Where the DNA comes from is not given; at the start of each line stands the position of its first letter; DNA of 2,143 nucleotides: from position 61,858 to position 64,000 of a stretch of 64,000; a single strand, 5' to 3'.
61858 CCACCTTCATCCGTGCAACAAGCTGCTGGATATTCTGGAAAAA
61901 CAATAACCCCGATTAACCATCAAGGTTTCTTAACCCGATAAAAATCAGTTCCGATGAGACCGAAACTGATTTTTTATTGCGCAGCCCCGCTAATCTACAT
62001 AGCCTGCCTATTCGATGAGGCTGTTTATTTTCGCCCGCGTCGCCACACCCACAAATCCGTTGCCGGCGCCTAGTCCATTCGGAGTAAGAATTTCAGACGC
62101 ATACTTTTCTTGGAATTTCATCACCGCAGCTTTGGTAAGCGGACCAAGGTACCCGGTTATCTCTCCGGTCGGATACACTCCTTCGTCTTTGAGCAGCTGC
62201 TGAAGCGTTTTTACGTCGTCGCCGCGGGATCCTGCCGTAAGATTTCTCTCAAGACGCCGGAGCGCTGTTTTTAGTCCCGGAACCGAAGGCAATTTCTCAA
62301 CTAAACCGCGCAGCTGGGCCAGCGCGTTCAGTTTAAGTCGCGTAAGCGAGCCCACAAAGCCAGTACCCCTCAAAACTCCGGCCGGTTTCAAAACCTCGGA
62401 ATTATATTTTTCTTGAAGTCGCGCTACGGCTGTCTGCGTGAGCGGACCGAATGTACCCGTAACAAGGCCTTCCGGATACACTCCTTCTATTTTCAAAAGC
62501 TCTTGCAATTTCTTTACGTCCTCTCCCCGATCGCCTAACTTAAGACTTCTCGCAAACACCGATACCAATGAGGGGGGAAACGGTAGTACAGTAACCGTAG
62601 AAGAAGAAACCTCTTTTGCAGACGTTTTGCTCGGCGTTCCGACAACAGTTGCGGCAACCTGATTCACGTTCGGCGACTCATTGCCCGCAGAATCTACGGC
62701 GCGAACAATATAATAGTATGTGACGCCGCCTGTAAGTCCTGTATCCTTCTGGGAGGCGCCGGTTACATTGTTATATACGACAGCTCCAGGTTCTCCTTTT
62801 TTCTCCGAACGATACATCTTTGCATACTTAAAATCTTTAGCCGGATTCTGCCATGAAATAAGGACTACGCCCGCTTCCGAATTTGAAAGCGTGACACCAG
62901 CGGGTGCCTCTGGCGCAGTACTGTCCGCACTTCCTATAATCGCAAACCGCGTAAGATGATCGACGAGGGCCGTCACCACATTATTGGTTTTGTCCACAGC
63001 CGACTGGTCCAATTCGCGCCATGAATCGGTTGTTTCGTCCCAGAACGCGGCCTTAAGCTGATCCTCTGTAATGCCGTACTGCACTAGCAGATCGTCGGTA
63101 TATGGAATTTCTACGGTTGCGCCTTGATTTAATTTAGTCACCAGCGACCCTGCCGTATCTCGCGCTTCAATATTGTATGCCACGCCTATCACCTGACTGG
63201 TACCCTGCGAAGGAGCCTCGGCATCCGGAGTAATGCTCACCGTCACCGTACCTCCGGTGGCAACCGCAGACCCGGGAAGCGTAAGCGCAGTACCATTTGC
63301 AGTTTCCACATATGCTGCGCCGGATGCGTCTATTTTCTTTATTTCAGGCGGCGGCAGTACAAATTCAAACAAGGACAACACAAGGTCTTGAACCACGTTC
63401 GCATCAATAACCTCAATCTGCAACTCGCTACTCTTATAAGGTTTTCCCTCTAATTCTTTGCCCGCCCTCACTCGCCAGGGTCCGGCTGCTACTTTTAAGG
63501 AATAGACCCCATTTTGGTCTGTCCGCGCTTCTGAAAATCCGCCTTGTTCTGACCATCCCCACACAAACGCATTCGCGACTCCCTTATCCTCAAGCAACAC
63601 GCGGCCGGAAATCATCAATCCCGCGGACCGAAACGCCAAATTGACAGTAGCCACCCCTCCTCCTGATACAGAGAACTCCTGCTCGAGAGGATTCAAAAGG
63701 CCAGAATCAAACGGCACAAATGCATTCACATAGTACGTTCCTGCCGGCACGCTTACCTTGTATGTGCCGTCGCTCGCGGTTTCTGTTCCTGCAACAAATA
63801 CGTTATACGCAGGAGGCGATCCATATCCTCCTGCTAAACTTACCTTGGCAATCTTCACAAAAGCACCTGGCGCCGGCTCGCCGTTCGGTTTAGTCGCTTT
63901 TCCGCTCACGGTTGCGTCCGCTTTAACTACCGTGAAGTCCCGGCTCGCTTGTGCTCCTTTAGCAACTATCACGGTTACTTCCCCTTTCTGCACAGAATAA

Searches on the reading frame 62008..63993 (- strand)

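Call 10: search_protein_families(library=pfam, max_evalue=0.01, proteins=[window:62008-63993:-])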
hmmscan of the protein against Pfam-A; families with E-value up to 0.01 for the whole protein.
window:62008-63993:- (661 aa): 5 families
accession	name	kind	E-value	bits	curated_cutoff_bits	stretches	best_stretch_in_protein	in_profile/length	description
PF01471.23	PG_binding_1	-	2.2e-20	73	23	2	590-631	1-41/57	Putative peptidoglycan binding domain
PF13620.12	CarboxypepD_reg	-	1.9e-12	47.8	32.3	2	28-119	1-79/82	Carboxypeptidase regulatory-like domain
PF07210.18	DUF1416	-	8.5e-06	26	23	1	126-178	20-73/97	Protein of unknown function (DUF1416)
PF09374.15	PG_binding_3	-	0.00012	22.6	24.6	0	493-540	3-47/76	Predicted Peptidoglycan domain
PF10670.15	DUF4198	-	0.00029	21.5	34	0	124-177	145-205/209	Domain of unknown function (DUF4198)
